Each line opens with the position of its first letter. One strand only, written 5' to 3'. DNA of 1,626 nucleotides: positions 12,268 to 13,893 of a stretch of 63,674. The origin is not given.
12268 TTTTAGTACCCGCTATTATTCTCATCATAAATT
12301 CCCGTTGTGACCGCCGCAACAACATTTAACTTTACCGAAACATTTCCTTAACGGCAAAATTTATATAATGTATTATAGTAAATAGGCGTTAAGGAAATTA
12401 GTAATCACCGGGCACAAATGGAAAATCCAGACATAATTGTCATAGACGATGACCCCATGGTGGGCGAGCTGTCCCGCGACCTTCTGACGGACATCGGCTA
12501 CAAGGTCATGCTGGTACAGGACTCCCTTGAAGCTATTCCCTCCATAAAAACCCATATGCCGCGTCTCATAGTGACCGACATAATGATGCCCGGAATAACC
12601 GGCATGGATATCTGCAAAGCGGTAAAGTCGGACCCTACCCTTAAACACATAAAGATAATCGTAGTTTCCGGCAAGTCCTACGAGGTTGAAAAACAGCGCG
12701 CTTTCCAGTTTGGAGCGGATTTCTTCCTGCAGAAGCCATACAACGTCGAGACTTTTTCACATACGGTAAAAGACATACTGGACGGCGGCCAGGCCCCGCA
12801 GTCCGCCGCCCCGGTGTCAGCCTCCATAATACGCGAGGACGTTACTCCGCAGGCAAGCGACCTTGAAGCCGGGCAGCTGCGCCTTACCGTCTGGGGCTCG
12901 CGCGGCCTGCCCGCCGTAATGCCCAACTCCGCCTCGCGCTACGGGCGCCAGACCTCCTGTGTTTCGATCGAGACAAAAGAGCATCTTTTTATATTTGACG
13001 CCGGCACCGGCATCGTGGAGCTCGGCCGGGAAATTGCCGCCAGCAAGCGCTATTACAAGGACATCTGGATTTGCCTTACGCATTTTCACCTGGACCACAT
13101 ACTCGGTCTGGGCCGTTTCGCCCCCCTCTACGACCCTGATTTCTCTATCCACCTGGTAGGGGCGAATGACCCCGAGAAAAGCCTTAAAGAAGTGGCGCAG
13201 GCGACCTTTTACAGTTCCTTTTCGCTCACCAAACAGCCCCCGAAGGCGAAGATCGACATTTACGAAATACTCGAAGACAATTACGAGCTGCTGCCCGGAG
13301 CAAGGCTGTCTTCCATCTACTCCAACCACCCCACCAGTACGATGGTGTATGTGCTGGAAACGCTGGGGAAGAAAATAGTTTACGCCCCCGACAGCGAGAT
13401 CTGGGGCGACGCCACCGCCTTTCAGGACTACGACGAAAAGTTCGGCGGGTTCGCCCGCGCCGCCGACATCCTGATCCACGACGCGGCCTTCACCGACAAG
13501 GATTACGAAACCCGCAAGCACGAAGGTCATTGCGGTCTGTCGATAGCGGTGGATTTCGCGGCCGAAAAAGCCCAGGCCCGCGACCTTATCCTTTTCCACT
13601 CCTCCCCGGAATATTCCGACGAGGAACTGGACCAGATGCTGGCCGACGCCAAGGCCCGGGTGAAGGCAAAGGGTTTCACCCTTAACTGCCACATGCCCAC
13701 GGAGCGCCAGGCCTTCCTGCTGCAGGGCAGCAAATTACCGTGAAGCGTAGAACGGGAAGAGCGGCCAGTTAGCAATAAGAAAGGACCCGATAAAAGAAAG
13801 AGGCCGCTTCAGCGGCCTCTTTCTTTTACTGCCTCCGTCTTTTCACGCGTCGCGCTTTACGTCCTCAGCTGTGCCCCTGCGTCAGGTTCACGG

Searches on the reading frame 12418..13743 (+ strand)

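Call 32: search_protein_families(library=pfam, proteins=[window:12418-13743:+], max_evalue=0.00001)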
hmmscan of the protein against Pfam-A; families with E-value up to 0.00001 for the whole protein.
window:12418-13743:+ (441 aa): 3 families
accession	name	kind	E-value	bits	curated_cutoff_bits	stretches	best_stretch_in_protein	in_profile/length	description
PF00072.30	Response_reg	-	1.3e-22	80.5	30.2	1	6-116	1-109/111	Response regulator receiver domain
PF12706.13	Lactamase_B_2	-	2.5e-12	47.2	27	1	193-394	5-199/200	Beta-lactamase superfamily domain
PF00753.33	Lactamase_B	-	2.3e-08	34.7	22.7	1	176-323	3-147/196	Metallo-beta-lactamase superfamily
